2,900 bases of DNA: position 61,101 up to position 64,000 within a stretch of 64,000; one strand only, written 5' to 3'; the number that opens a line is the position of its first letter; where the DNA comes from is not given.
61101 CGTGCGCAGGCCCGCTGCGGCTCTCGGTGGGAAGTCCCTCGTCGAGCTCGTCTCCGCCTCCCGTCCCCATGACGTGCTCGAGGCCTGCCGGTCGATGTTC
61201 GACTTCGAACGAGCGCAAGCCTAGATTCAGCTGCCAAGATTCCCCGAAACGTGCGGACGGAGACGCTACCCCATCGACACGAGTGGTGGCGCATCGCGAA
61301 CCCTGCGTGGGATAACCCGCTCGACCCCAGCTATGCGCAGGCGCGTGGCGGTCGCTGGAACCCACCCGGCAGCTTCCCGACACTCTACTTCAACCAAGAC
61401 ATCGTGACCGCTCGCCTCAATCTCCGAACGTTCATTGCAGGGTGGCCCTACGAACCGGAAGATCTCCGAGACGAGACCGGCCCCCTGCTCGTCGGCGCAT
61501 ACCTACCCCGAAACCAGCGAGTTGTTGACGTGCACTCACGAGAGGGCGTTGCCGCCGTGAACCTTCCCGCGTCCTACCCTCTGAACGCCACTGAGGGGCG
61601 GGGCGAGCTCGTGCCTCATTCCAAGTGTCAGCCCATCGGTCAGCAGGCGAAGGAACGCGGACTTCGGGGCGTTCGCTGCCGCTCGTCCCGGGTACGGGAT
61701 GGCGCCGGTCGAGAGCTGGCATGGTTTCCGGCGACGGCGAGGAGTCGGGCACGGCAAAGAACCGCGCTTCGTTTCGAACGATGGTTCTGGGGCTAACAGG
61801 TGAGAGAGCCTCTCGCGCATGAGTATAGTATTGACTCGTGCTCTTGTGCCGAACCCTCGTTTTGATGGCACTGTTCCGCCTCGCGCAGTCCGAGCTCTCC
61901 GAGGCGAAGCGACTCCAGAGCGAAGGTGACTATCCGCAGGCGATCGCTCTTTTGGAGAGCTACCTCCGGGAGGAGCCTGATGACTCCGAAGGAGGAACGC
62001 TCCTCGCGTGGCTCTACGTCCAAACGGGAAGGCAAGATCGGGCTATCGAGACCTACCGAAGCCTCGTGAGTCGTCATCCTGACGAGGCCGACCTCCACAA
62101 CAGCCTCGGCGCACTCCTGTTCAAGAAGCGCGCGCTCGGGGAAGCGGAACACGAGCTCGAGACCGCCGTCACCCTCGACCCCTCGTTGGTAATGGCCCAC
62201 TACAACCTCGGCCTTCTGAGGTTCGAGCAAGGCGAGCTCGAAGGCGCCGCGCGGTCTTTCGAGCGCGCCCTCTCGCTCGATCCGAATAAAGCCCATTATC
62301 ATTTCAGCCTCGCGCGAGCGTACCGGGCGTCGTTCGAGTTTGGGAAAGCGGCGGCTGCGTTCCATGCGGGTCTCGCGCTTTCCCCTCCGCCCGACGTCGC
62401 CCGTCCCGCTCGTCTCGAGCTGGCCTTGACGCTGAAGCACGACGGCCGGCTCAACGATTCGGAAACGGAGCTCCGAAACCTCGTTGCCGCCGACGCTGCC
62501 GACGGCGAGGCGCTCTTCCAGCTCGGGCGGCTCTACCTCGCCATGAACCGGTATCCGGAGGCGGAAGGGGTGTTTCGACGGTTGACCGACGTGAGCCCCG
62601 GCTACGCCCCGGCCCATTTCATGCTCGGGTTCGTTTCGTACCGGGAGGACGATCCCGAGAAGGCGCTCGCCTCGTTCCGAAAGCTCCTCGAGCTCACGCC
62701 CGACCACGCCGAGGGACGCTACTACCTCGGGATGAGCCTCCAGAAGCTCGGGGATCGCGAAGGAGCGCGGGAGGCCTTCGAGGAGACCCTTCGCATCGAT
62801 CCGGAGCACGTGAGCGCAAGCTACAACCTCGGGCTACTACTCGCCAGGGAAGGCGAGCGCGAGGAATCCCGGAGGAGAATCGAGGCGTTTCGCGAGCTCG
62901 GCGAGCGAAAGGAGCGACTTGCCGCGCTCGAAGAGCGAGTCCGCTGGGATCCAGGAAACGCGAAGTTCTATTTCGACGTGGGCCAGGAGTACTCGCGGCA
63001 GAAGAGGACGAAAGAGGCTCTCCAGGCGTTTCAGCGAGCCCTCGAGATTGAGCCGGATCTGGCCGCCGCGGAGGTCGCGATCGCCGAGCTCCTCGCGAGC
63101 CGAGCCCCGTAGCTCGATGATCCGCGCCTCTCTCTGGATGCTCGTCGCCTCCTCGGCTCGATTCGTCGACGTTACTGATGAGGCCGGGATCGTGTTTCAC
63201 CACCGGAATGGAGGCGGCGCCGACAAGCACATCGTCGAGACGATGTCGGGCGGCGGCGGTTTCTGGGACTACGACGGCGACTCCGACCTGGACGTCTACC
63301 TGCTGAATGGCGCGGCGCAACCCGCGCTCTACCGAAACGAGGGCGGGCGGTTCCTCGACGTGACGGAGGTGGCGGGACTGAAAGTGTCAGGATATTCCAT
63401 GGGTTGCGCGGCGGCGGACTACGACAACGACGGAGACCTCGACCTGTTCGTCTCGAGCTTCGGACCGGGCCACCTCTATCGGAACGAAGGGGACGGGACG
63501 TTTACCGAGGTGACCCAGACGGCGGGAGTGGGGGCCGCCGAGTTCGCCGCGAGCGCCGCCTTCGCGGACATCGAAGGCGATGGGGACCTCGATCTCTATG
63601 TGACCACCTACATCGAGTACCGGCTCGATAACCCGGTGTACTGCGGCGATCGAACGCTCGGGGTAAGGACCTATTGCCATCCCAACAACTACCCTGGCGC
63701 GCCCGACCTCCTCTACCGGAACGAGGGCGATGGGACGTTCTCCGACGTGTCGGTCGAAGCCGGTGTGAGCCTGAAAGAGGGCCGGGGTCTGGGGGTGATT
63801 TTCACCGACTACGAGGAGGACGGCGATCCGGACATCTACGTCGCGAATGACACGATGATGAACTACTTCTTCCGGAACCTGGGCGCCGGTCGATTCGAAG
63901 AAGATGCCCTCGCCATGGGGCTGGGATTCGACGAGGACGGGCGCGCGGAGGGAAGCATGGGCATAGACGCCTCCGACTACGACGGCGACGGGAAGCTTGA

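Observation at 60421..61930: RES-Xre toxin-antitoxin cassette flanked by about 120-bp direct repeats that duplicate a neighbour's promoter and 5' end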

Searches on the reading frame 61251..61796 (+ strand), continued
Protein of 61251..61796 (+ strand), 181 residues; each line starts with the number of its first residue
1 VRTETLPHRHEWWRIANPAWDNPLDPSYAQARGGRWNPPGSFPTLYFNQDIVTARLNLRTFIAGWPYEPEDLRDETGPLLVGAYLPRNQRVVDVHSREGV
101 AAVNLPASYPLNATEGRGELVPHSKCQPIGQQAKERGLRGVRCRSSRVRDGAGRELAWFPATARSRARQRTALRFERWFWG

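Call 52: fold_search(model_id=the predicted structure, library=pdb)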
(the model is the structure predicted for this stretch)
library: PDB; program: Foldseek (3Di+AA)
matches with E <= 10: 150; with E <= 0.001: 5
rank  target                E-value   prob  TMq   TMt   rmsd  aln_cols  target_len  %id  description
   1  6fkg_A                2.0e-07  1.00  0.67  0.66   4.2       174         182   20  Crystal structure of the M.tuberculosis MbcT-MbcA toxin-antitoxin complex. (released 2019-02-27)
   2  6fkg_B                3.5e-07  1.00  0.66  0.66   4.1       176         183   20  Crystal structure of the M.tuberculosis MbcT-MbcA toxin-antitoxin complex. (released 2019-02-27)
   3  6d0i_C                4.2e-04  1.00  0.51  0.56   6.3       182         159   21  ParT: Prs ADP-ribosylating toxin bound to cognate antitoxin ParS. L48M ParT, SeMet-substituted complex. (released 2019-01-09)
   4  8gug_A                7.0e-04  1.00  0.55  0.62   4.7       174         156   17  Structure of VPA0770 toxin bound to VPA0769 antitoxin in Vibrio parahaemolyticus (released 2023-07-26)
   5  9r35_D                8.9e-04  1.00  0.47  0.56   5.5       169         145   16  Crystal structure of the Pseudomonas putida Xre-RES toxin-antitoxin complex bound to promoter DNA (released 2025-08-20)
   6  9r35_A                1.0e-03  1.00  0.50  0.60   4.7       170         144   14  Crystal structure of the Pseudomonas putida Xre-RES toxin-antitoxin complex bound to promoter DNA (released 2025-08-20)
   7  6gw6_A                2.7e-03  1.00  0.48  0.58   5.2       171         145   17  Structure of the Pseudomonas putida RES-Xre toxin-antitoxin complex (released 2018-10-24)
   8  8qnq_C                5.3e-03  0.98  0.49  0.37   6.8       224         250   15  Structure of the toxin-antitoxin NatRT complex from Pseudomonas aeruginosa. NatTE29D mutant (released 2024-10-02)
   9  8qnl_C                5.7e-03  0.99  0.53  0.41   5.9       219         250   13  Structure of the toxin-antitoxin NatRT complex from Pseudomonas aeruginosa (released 2024-10-02)
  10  4z9d_A                3.8e-01  0.12  0.30  0.31  12.6       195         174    7  EcPltA (released 2016-10-12)
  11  7ski_A                5.5e-01  0.10  0.26  0.26  10.0       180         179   12  Pertussis toxin in complex with PJ34 (released 2022-04-13)
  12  4z9d_B                6.2e-01  0.10  0.31  0.32   9.6       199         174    6  EcPltA (released 2016-10-12)
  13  7ski_B                7.0e-01  0.08  0.28  0.29  10.9       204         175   10  Pertussis toxin in complex with PJ34 (released 2022-04-13)
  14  3j9d                  1.3e+00  0.02  0.12  0.04  11.9       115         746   11  Atomic structure of a non-enveloped virus reveals pH sensors for a coordinated process of cell entry (released 2015-12-09)
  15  9olf_C                1.4e+00  0.02  0.15  0.13  19.3       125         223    7  Membrane-associated human mitoribosome in complex with TACO1 (released 2026-02-18)
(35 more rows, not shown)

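Call 69: search_protein_families(library=padloc, proteins=[window:61251-61796:+], max_evalue=0.01)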
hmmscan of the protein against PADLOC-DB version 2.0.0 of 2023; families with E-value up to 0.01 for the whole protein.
window:61251-61796:+ (181 aa): 0 families

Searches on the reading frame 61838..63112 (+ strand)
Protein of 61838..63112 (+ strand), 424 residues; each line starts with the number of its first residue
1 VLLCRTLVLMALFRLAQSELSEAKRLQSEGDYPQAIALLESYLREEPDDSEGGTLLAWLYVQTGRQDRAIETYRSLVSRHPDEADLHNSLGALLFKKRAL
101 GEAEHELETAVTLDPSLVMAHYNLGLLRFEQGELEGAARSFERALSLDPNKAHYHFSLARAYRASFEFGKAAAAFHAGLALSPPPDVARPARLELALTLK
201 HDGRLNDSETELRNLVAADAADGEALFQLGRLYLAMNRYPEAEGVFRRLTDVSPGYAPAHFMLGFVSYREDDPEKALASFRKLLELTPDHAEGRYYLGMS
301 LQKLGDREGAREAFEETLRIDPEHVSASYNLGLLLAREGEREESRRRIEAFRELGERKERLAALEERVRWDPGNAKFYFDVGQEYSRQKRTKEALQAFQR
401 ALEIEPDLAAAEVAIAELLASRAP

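Call 5: search_protein_families(library=pfam, proteins=[window:61838-63112:+], max_evalue=0.01)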
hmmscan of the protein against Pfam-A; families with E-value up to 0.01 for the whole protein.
window:61838-63112:+ (424 aa): 39 families (the best 25 are shown)
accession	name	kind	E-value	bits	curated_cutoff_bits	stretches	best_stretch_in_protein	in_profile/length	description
PF07719.23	TPR_2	-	3.1e-54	177.1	27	6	120-150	3-33/34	Tetratricopeptide repeat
PF00515.34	TPR_1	-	8.4e-44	146.1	27.8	3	120-150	3-33/34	Tetratricopeptide repeat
PF13414.12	TPR_11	-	1.4e-42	143.6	26.8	6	125-162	1-38/42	TPR repeat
PF13181.12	TPR_8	-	8.6e-41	135.1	25.7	2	375-407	1-33/34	Tetratricopeptide repeat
PF13431.12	TPR_17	-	3.7e-39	130.2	24.4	0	280-310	2-32/34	Tetratricopeptide repeat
PF13432.12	TPR_16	-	2.1e-38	130.8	32.7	6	228-290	2-64/65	Tetratricopeptide repeat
PF14559.12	TPR_19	-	7.9e-36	122.7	25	6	28-90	3-65/68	Tetratricopeptide repeat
PF13428.12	TPR_14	-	2.6e-32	108.4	23.5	2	55-91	6-42/44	Tetratricopeptide repeat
PF13174.12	TPR_6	-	3.2e-31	106.2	26.3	3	56-82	6-32/33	Tetratricopeptide repeat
PF23914.1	TPR_CcmH_CycH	-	9.3e-25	87.7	42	4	280-355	39-114/158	Cytochrome c-type biogenesis protein H TPR domain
PF13424.12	TPR_12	-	8.8e-24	84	30.1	4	262-322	8-76/77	Tetratricopeptide repeat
PF13176.12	TPR_7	-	3.2e-23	80.2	27.9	1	225-249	1-27/36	Tetratricopeptide repeat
PF13371.12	TPR_9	-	4.2e-21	75.2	35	3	268-326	6-64/73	Tetratricopeptide repeat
PF24575.1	TPR_Slam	-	6.2e-20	72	35.2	1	57-106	54-103/104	Surface lipoprotein assembly modifier, N-terminal TPR repeats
PF07721.20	TPR_4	-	2.8e-15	55.7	27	0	119-143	2-26/26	Tetratricopeptide repeat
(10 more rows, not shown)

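Call 12: search_protein_families(library=ncbifam, proteins=[window:61838-63112:+], max_evalue=0.01)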
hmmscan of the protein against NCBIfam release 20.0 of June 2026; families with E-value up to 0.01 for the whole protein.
window:61838-63112:+ (424 aa): 41 families (the best 25 are shown)
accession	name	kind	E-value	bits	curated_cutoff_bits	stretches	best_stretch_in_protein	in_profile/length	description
NF040959.1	MamA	equivalog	3e-47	160.7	200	3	22-175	43-196/204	magnetosome protein MamA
TIGR02917.1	PEP_TPR_lipo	equivalog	6.9e-45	153.3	312.2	3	29-179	308-458/899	XrtA/PEP-CTERM system TPR-repeat protein PrsT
TIGR02521.1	type_IV_pilW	equivalog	3.3e-36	125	154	3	28-112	43-127/234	type IV pilus biogenesis/stability protein PilW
TIGR02552.1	LcrH_SycD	equivalog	9.4e-27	93.4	104.8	3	108-183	8-83/136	SycD/LcrH family type III secretion system chaperone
NF033762.1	social_mot_Tgl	equivalog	7.9e-26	90.9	225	2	192-353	34-198/252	social motility TPR repeat lipoprotein Tgl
NF033758.1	gliding_GltE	equivalog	3.8e-25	88.7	225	3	217-350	216-347/411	adventurous gliding motility TPR repeat lipoprotein GltE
TIGR00540.1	TPR_hemY_coli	hypoth_equivalog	9.4e-24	83.9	142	3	22-142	267-383/385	heme biosynthesis-associated TPR protein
NF033920.0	C39_PA2778_fam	equivalog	1.9e-23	83.2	150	5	242-321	175-254/255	PA2778 family cysteine peptidase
TIGR02795.1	tol_pal_ybgF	equivalog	8.8e-20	71.5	90.1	1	224-317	3-102/119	tol-pal system protein YbgF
NF047507.1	TPR_BatC_Lepto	exception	8.9e-20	71.1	175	2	292-345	97-150/214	TPR repeat-containing protein BatC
NF052415.1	T3SS_chap_SctY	equivalog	1.4e-18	67.3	70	3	222-318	5-104/106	type III secretion apparatus assembly chaperone SctY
NF047371.1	FlcA_CTERM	equivalog_domain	3.4e-17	62.1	300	2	119-235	123-237/646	periplasmic flagellar collar protein FlcA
NF008391.2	PRK11189.1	equivalog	8.9e-16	58.2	250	2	278-353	86-161/297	lipoprotein NlpI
NF008757.0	PRK11788.1-5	equivalog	1.8e-15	57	363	0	369-419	174-224/388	lipopolysaccharide assembly protein LapB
NF053607.1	CHU_0125_OmpA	equivalog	2.5e-14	52.7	620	2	124-216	25-114/639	CHU_0125 family OmpA-like outer membrane integrity protein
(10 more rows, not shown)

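Call 26: find_related_loci(query=window:61838-63112:+, collection=metagenome_contigs, flank=4000)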
Query window:61838-63112:+ (424 aa) in metagenome_contigs; peptide patterns used: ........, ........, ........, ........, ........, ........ (x = any residue, [..] = any of these).
122 stretches matched a pattern; 16 encode a relative of the query (tblastn E <= 1e-3); 16 distinct loci.
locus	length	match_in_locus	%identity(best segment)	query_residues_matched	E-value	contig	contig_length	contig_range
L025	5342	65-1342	86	1-424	0e+0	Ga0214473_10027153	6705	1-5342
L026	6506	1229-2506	83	1-424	0e+0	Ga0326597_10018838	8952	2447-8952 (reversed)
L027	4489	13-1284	82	1-424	0e+0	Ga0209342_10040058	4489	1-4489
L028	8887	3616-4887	83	1-424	0e+0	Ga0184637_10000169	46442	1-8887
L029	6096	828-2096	59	4-421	4e-155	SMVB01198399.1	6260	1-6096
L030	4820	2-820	80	32-424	3e-133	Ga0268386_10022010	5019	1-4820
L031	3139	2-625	83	32-424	5e-113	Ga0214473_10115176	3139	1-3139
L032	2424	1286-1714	85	1-350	4e-76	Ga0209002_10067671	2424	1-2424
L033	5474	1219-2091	29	10-412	2e-22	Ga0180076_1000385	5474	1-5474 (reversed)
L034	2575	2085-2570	38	32-395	2e-16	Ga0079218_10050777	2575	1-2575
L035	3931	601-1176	32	40-406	1e-13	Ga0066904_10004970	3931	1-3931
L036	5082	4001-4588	23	204-406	1e-10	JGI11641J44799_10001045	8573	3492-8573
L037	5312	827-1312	27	89-352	5e-10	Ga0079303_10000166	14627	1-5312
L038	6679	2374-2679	32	89-295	2e-9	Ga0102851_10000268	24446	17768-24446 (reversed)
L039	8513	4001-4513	28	16-340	9e-7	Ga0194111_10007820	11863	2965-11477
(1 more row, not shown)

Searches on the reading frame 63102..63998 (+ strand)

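Call 67: search_protein_families(library=pfam, proteins=[window:63102-63998:+], max_evalue=0.00001)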
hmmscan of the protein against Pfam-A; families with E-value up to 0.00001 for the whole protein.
window:63102-63998:+ (299 aa): 2 families
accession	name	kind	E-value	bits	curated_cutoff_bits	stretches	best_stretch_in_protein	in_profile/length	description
PF13517.12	FG-GAP_3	-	4.8e-40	136.4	26.9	4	106-167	1-61/61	FG-GAP-like repeat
PF01839.29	FG-GAP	-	6.3e-06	26.4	22.1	0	148-170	1-23/37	FG-GAP repeat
